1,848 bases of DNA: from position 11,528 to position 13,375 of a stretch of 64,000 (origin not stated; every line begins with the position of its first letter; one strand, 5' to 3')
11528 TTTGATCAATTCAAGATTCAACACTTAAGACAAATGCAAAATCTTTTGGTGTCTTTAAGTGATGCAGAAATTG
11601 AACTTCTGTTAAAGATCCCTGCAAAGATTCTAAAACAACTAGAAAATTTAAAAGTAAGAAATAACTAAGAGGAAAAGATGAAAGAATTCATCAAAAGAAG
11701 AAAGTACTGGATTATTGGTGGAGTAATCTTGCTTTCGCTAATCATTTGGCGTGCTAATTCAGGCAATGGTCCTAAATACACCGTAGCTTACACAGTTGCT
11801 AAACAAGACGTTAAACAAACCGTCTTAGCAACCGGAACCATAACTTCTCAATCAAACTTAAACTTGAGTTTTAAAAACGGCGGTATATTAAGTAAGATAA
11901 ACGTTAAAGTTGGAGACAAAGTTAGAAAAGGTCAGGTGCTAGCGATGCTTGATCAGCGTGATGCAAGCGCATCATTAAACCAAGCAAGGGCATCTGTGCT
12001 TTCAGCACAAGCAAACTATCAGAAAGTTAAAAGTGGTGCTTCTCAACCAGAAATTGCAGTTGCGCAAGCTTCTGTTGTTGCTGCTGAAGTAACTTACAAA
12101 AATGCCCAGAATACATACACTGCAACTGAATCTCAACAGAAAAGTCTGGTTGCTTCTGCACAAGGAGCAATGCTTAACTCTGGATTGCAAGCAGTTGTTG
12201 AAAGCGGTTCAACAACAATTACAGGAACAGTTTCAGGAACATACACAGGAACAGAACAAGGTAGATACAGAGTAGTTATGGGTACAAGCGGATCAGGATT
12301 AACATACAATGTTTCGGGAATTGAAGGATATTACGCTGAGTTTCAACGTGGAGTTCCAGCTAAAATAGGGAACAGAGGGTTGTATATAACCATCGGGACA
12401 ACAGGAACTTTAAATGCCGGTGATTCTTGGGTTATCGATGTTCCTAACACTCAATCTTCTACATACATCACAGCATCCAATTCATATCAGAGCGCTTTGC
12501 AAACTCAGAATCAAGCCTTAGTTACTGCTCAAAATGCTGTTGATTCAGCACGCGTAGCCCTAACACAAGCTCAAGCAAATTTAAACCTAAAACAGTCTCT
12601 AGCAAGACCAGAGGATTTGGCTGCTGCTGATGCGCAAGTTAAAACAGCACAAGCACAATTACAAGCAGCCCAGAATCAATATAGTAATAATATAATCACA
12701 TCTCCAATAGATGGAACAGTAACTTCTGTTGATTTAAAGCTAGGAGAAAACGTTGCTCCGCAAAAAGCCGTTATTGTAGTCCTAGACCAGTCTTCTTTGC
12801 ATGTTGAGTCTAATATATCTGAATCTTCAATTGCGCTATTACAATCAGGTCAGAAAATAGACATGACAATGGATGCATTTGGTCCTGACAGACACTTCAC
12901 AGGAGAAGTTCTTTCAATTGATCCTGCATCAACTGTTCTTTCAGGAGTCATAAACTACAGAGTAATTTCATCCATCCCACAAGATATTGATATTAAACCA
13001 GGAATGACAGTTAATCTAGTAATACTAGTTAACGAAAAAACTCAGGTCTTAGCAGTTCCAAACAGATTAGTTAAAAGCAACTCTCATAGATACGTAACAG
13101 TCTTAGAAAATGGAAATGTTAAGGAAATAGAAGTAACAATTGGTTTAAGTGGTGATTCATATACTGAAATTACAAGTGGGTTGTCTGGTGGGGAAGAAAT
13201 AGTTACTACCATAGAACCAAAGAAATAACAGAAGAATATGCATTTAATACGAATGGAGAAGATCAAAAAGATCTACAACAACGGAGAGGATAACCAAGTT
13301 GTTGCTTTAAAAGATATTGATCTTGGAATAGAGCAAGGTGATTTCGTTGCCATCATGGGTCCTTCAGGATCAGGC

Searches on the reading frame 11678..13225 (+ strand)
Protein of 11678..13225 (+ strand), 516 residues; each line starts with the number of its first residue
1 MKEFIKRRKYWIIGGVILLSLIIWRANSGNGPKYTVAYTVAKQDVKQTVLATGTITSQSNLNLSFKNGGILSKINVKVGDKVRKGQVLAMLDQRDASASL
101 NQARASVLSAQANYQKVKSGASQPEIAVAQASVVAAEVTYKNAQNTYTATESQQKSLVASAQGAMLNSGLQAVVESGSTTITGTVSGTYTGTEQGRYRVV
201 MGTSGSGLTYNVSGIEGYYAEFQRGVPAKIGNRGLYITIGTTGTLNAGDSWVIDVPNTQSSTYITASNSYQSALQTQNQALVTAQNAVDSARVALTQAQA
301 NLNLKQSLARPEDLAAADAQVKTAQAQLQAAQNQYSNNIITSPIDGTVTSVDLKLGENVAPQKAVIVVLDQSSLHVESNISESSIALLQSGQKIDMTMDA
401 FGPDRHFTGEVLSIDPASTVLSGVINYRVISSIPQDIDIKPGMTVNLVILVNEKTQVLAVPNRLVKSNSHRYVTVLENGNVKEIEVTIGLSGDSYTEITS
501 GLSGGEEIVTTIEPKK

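Call 28: find_encoding_contigs(protein=window:11678-13225:+, flank=10000, max_places=1)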
Protein window:11678-13225:+ (516 aa): 13 contigs read that carry it; 1 place shown.
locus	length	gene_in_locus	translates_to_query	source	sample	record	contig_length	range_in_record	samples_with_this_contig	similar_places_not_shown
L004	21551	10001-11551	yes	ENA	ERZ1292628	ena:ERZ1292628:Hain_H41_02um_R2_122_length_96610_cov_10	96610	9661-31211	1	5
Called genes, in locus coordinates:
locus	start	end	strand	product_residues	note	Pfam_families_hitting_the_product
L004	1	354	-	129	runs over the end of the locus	PF00581:Rhodanese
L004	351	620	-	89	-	PF12840:HTH_20, PF01022:HTH_5, PF01978:TrmB (weak), PF13412:HTH_24 (weak), PF12802:MarR_2 (weak)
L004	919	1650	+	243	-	PF01726:LexA_DNA_bind (weak), PF03444:WHD_HrcA (faint), PF01628:HrcA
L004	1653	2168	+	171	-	PF01025:GrpE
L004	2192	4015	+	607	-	PF00012:HSP70, PF06723:MreB_Mbl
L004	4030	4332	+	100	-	PF11950:DUF3467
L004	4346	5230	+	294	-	-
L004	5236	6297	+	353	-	PF00226:DnaJ, PF01556:DnaJ_C, PF15777:Anti-TRAP (faint), PF00684:DnaJ_CXXCXGXG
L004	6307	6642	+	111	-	PF04266:ASCH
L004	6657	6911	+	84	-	-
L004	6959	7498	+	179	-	-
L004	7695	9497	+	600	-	PF00664:ABC_membrane, PF02463:SMC_N (faint), PF00005:ABC_tran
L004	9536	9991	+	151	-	PF22381:Staph_reg_Sar_Rot, PF12802:MarR_2, PF01047:MarR, PF13463:HTH_27, PF01325:Fe_dep_repress (weak)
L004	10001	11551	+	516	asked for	PF25919:BSH_CusB (faint), PF25917:BSH_RND, PF25973:BSH_CzcB (faint), PF25984:BSH_YknX (faint), PF25881:HH_YBHG (weak), PF25967:RND-MFP_C (faint), PF25954:Beta-barrel_RND_2 (faint), PF25989:YknX_C (weak)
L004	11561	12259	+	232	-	PF02463:SMC_N (weak), PF00005:ABC_tran, PF13304:AAA_21 (faint)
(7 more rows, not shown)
